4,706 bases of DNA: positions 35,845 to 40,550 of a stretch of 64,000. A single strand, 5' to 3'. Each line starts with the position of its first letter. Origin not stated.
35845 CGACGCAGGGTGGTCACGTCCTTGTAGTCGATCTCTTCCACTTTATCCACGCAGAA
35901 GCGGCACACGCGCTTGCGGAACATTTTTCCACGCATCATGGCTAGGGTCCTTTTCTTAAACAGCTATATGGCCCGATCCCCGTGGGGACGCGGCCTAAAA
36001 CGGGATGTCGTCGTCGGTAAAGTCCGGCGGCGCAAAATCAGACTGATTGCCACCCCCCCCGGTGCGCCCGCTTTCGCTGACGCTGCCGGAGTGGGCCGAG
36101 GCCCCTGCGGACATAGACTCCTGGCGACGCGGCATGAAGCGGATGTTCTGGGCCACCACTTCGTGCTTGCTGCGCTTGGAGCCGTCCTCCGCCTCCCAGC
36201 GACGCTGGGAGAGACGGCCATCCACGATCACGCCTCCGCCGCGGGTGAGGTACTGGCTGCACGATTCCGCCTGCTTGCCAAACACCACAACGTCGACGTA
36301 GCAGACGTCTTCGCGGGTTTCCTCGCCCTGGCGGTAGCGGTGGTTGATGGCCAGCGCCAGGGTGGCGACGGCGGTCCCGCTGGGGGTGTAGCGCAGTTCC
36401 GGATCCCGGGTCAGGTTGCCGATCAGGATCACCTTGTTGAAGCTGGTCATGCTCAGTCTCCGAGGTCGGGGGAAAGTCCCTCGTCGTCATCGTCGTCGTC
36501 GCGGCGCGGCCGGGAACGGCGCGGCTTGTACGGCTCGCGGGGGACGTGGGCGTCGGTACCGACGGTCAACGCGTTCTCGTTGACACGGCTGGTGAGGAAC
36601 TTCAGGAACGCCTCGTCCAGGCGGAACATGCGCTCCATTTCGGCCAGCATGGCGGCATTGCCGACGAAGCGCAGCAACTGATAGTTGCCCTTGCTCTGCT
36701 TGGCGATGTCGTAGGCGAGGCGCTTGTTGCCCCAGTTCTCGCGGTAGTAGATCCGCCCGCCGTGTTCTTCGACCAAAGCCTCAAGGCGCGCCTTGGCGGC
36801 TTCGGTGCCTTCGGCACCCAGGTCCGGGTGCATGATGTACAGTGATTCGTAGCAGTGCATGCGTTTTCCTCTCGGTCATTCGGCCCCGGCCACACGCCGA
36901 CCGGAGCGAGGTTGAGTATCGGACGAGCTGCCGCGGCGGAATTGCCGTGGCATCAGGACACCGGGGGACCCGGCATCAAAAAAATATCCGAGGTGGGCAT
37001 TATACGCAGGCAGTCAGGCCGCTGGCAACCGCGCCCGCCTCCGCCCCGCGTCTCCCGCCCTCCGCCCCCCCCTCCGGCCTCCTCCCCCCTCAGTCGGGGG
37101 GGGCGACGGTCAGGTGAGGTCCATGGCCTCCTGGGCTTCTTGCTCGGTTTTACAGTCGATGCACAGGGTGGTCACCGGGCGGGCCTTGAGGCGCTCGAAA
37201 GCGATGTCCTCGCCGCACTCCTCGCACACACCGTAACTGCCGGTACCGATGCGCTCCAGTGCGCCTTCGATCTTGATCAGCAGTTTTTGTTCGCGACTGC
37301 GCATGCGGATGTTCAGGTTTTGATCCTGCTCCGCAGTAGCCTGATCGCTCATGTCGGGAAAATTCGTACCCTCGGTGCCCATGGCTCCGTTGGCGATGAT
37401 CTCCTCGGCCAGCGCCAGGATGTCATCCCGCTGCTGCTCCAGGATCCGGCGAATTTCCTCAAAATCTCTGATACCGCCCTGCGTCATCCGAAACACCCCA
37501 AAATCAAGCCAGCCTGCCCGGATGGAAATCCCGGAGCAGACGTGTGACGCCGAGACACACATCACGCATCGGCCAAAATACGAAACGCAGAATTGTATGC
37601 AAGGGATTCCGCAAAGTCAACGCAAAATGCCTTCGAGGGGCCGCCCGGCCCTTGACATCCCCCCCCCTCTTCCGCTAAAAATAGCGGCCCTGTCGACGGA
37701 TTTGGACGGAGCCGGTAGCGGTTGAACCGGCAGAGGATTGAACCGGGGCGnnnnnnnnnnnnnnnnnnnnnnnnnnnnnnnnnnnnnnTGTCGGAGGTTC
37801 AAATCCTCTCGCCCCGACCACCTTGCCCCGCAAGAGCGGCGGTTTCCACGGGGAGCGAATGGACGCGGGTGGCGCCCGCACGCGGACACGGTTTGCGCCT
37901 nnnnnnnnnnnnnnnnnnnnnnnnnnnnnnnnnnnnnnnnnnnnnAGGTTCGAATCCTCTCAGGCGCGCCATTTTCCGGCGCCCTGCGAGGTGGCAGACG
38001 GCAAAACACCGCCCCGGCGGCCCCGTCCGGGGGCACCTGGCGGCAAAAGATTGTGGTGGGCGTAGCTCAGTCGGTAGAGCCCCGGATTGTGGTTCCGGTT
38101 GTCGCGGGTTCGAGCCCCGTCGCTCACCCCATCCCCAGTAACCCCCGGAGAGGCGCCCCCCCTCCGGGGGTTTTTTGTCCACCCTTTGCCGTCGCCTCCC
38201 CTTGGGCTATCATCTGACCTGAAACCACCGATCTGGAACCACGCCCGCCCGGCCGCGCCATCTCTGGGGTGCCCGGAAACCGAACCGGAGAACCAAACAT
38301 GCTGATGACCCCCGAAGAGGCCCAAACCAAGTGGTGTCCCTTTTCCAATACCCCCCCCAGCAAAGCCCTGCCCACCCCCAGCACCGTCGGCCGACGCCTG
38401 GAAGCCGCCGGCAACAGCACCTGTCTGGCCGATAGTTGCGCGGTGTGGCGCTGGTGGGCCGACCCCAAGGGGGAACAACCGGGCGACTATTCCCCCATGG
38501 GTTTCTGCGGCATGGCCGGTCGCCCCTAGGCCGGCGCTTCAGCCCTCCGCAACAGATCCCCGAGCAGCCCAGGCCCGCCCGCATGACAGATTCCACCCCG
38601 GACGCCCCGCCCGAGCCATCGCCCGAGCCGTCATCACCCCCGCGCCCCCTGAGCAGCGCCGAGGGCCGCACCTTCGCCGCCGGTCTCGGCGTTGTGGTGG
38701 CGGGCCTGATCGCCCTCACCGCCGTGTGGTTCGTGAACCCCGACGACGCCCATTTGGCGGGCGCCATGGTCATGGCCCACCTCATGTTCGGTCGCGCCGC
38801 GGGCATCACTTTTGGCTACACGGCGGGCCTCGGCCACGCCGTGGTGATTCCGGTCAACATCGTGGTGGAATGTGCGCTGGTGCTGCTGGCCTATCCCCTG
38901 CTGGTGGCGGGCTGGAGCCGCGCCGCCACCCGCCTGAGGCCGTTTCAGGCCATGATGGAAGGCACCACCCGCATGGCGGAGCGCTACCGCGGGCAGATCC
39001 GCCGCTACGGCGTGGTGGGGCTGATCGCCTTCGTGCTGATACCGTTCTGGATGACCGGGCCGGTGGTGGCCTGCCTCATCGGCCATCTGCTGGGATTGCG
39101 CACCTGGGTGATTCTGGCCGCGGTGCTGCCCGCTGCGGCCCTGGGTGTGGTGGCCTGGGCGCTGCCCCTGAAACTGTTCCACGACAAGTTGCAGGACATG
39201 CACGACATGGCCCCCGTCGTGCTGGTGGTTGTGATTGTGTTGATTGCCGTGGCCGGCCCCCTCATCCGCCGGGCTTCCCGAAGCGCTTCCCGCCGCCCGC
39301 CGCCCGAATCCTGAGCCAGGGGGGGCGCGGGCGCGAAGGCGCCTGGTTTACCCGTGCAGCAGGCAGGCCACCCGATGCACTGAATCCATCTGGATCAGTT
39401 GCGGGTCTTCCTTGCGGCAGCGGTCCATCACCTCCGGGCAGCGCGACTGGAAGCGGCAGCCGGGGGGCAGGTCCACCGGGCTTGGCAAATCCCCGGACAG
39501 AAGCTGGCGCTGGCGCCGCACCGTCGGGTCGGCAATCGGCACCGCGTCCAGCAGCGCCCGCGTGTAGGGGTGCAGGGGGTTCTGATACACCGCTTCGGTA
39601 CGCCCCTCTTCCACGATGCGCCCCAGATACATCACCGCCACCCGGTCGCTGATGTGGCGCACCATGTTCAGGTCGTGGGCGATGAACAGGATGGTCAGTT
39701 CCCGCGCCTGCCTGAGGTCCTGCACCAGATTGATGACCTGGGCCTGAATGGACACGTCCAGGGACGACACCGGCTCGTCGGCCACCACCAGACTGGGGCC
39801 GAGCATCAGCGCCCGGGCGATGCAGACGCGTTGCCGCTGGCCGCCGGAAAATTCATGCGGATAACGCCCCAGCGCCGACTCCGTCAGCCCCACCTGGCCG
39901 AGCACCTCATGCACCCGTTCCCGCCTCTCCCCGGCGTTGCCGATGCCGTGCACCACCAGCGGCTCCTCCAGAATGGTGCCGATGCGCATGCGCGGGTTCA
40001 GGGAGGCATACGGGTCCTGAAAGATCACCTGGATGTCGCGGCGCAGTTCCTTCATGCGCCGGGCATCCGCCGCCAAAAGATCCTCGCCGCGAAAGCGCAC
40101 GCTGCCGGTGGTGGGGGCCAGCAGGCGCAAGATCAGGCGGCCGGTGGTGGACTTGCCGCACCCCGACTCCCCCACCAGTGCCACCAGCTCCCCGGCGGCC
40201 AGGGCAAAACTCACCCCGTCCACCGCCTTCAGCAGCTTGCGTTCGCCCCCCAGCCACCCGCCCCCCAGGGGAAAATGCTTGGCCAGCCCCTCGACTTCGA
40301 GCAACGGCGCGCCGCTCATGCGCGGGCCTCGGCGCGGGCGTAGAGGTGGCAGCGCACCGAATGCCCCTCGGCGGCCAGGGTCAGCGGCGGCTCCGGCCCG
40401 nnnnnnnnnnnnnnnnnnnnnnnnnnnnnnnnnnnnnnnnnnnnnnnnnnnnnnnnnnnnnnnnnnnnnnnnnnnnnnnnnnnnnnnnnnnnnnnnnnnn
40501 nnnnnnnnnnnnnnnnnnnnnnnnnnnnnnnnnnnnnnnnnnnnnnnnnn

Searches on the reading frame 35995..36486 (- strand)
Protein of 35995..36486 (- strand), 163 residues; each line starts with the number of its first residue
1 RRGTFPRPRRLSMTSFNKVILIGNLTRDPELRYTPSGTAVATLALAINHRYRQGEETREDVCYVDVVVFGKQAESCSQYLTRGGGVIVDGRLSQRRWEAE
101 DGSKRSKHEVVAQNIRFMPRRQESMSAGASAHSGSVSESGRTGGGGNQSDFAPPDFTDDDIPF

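Call 52: search_protein_families(library=pfam, proteins=[window:35995-36486:-], max_evalue=0.00001)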
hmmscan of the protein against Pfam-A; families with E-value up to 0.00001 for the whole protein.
window:35995-36486:- (163 aa): 2 families
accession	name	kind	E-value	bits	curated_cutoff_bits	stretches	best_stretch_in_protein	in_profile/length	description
PF00436.31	SSB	-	3.5e-35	120.6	26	1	16-118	1-104/104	Single-strand binding protein family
PF22657.2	SSB_1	-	4.2e-08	33.7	27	1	17-96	1-79/91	Another single-strand binding protein family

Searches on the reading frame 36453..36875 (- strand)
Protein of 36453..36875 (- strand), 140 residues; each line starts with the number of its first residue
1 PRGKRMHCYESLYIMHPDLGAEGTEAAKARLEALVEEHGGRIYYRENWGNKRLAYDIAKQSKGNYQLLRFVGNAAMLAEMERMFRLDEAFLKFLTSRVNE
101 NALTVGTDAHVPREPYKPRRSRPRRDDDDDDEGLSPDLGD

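Call 52: search_protein_families(library=pfam, proteins=[window:36453-36875:-], max_evalue=0.00001)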
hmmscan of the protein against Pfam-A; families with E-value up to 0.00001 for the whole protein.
window:36453-36875:- (140 aa): 1 family
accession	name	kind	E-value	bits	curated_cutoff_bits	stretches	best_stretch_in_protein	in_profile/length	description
PF01250.22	Ribosomal_S6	-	2.8e-23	82.3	27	1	9-96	2-89/90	Ribosomal protein S6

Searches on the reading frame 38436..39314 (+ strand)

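Call 52: search_protein_families(library=pfam, proteins=[window:38436-39314:+], max_evalue=0.00001)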
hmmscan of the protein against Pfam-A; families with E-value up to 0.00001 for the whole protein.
window:38436-39314:+ (292 aa): 1 family
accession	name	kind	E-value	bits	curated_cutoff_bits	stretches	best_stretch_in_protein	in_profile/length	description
PF06695.16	Sm_multidrug_ex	-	2.1e-15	57.8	30.7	1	123-232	5-113/121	Putative small multi-drug export protein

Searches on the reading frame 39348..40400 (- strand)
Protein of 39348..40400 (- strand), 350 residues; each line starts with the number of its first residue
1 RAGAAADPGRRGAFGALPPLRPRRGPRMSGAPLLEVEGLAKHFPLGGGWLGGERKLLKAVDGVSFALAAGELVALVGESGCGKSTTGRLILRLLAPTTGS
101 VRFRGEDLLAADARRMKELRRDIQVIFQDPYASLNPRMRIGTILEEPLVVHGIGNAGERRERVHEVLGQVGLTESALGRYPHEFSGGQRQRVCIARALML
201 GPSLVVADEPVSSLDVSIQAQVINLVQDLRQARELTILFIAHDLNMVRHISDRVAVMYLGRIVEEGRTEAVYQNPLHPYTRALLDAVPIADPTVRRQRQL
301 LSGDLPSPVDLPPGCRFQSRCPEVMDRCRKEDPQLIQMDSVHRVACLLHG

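Call 52: search_protein_families(library=pfam, proteins=[window:39348-40400:-], max_evalue=0.00001)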
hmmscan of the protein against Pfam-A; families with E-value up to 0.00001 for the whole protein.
window:39348-40400:- (350 aa): 2 families
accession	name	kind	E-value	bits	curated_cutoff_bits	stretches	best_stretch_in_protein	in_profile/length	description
PF00005.33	ABC_tran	-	5.6e-34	118.1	25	1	61-211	2-136/137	ABC transporter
PF08352.17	oligo_HPY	-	6.1e-20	71.8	27.1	1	263-328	1-65/65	Oligopeptide/dipeptide transporter, C-terminal region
